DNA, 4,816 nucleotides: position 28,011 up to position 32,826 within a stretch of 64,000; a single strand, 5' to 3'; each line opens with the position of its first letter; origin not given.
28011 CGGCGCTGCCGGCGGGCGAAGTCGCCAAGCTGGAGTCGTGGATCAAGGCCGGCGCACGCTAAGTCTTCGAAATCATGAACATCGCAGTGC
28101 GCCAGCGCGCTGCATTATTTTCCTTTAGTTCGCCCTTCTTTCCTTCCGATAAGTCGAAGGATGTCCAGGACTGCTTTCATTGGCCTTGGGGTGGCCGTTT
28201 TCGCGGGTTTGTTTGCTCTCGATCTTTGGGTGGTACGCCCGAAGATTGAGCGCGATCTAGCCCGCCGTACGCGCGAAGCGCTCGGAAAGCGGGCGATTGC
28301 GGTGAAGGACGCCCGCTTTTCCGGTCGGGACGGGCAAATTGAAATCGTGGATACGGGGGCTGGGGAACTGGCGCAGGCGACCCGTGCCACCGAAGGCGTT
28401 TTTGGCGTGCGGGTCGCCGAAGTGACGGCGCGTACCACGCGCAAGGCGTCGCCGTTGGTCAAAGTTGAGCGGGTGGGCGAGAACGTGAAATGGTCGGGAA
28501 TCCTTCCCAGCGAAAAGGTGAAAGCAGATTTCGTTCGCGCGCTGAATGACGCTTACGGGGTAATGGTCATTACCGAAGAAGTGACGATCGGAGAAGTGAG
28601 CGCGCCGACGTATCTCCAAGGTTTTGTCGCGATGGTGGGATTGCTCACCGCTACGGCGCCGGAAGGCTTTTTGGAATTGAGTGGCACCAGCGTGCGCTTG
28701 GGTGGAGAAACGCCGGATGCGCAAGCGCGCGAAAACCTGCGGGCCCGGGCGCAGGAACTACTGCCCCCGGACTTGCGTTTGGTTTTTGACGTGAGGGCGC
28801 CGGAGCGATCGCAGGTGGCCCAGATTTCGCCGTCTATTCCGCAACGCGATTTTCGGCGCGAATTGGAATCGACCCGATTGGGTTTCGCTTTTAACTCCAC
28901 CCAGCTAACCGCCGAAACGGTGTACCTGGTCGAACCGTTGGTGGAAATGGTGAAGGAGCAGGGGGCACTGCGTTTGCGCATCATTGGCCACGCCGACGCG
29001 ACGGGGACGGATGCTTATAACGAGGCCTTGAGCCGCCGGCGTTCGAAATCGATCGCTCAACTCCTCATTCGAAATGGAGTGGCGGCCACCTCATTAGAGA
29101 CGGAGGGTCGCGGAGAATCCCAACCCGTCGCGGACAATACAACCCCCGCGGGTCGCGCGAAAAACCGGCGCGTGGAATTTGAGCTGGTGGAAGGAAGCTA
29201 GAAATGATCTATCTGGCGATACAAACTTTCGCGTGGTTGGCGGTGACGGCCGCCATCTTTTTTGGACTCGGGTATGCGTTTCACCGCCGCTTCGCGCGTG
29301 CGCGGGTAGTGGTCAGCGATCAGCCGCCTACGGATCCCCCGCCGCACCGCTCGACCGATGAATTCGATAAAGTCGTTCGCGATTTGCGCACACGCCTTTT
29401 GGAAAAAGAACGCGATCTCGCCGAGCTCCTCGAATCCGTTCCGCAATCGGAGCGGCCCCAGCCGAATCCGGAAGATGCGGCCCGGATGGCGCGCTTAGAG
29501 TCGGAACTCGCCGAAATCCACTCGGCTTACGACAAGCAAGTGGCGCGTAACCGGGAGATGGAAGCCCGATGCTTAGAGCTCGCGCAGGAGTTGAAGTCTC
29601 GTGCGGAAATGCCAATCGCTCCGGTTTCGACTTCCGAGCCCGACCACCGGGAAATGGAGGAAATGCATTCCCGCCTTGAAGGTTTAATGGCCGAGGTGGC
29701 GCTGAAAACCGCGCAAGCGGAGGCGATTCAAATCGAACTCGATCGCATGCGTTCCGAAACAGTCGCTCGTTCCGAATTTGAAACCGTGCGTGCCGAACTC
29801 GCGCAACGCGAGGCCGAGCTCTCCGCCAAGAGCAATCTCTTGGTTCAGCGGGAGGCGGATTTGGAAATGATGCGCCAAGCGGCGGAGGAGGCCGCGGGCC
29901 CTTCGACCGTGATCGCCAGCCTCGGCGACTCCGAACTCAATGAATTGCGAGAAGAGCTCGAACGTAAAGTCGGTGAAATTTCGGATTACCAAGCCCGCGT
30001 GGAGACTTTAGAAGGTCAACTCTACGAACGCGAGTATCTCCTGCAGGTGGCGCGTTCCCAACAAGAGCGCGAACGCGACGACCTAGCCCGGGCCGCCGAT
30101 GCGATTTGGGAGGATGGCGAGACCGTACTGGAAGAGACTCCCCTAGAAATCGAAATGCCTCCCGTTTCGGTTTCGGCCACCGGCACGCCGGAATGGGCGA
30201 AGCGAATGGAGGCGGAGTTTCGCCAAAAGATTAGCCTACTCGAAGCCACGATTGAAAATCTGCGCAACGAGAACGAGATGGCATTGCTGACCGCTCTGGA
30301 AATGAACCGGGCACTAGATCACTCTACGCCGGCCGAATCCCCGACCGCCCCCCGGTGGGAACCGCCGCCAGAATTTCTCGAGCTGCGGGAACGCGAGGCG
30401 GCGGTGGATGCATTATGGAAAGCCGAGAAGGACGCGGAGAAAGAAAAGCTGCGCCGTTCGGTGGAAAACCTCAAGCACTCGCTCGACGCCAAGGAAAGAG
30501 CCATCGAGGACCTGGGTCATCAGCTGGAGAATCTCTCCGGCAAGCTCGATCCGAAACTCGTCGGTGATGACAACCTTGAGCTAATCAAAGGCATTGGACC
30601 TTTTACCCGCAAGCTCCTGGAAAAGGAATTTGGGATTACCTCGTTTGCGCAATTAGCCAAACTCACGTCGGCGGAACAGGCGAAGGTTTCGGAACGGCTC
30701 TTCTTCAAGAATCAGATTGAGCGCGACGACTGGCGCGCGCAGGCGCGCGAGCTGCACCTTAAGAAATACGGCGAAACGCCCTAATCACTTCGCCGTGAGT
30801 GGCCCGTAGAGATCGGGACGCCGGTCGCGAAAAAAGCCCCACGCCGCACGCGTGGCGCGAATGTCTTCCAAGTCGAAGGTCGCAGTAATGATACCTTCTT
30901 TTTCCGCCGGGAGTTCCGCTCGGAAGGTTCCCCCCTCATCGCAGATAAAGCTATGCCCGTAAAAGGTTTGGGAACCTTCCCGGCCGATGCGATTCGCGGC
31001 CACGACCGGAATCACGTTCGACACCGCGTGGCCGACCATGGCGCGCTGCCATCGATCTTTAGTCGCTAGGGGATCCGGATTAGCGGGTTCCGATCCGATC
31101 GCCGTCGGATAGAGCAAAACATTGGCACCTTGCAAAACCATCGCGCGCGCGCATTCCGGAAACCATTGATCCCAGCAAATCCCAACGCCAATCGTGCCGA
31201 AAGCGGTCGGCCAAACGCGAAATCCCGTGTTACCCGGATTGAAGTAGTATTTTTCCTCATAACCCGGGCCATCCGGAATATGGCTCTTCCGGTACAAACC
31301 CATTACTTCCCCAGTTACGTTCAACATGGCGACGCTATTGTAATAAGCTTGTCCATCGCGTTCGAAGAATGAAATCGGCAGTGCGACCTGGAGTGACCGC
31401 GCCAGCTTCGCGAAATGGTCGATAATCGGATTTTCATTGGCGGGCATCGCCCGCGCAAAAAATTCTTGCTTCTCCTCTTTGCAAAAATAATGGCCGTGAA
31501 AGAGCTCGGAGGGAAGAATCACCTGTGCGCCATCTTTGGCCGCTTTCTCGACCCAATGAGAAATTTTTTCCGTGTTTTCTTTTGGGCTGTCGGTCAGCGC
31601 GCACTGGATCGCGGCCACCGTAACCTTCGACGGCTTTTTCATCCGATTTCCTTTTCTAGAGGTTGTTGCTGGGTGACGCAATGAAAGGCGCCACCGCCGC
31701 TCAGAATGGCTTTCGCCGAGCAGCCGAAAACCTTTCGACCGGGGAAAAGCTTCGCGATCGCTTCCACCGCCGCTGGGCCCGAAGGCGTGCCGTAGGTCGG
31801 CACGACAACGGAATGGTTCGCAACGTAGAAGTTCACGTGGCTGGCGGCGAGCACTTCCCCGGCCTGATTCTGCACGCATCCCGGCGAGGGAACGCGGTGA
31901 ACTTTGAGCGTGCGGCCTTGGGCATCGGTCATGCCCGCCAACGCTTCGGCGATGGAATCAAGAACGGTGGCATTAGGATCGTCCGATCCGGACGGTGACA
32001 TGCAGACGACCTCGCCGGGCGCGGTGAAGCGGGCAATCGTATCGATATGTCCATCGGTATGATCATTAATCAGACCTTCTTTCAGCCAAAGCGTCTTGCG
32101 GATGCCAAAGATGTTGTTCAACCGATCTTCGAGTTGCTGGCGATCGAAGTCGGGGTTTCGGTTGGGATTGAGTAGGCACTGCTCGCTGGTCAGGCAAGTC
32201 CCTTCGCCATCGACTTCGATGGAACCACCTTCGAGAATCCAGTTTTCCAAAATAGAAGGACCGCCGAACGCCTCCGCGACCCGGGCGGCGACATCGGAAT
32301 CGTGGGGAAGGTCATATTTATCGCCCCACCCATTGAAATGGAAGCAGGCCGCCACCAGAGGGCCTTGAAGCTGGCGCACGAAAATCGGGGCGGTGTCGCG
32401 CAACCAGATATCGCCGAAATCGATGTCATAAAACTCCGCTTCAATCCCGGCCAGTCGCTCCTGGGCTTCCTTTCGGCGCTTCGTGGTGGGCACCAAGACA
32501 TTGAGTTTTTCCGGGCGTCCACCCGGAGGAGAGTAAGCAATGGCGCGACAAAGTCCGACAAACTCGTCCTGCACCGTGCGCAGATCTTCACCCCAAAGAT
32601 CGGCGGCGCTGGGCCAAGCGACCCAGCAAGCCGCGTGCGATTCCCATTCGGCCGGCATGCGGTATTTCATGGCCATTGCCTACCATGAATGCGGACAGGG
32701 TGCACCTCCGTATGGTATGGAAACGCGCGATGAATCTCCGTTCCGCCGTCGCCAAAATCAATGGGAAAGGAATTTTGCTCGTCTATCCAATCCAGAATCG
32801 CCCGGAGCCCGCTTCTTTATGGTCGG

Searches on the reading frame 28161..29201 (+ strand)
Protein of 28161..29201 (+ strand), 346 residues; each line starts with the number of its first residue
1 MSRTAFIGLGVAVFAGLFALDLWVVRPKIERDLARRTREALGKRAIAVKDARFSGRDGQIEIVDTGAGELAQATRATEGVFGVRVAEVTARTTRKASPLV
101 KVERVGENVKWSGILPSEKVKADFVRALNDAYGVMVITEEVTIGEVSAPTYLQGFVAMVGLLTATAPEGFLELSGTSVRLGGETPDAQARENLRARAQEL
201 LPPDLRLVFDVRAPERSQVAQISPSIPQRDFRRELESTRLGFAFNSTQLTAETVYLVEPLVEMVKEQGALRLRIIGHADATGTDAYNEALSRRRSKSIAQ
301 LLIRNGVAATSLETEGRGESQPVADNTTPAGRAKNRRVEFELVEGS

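Call 10: search_protein_families(library=pfam, proteins=[window:28161-29201:+], max_evalue=0.01)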
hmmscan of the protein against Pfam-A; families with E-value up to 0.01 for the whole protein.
window:28161-29201:+ (346 aa): 2 families
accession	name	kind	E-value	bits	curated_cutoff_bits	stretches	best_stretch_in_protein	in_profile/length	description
PF00691.25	OmpA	-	5.4e-21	75.2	27.2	1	242-336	2-98/98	OmpA family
PF21923.1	BON_like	-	0.0034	17.7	24.1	0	174-208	6-40/47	BON-like domain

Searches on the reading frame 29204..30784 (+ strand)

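Call 10: search_protein_families(library=pfam, proteins=[window:29204-30784:+], max_evalue=0.01)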
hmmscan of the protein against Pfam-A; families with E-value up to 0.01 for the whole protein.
window:29204-30784:+ (526 aa): 2 families
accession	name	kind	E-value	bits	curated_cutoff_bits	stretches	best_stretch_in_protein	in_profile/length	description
PF11221.13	Med21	-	6.7e-06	26.9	37.3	1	40-130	54-142/144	Subunit 21 of Mediator complex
PF19338.4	NTF3_N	-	0.005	17.6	25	0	27-54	77-104/114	Neutrophin-3 N-terminus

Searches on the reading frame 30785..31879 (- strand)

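Call 11: search_protein_families(library=pfam, proteins=[window:30785-31879:-], max_evalue=0.01)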
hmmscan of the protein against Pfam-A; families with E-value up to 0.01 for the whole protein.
window:30785-31879:- (364 aa): 1 family
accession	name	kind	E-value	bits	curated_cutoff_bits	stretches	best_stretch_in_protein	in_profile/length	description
PF00795.27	CN_hydrolase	-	9.3e-52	176.3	23.2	1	87-344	1-255/256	Carbon-nitrogen hydrolase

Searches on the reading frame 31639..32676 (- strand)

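Call 11: search_protein_families(library=pfam, proteins=[window:31639-32676:-], max_evalue=0.01)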
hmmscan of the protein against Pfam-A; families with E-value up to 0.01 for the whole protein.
window:31639-32676:- (345 aa): 1 family
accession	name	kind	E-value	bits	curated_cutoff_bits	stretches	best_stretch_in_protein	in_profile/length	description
PF04371.20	PAD_porph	-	8.2e-112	374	25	1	6-339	1-321/321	Porphyromonas-type peptidyl-arginine deiminase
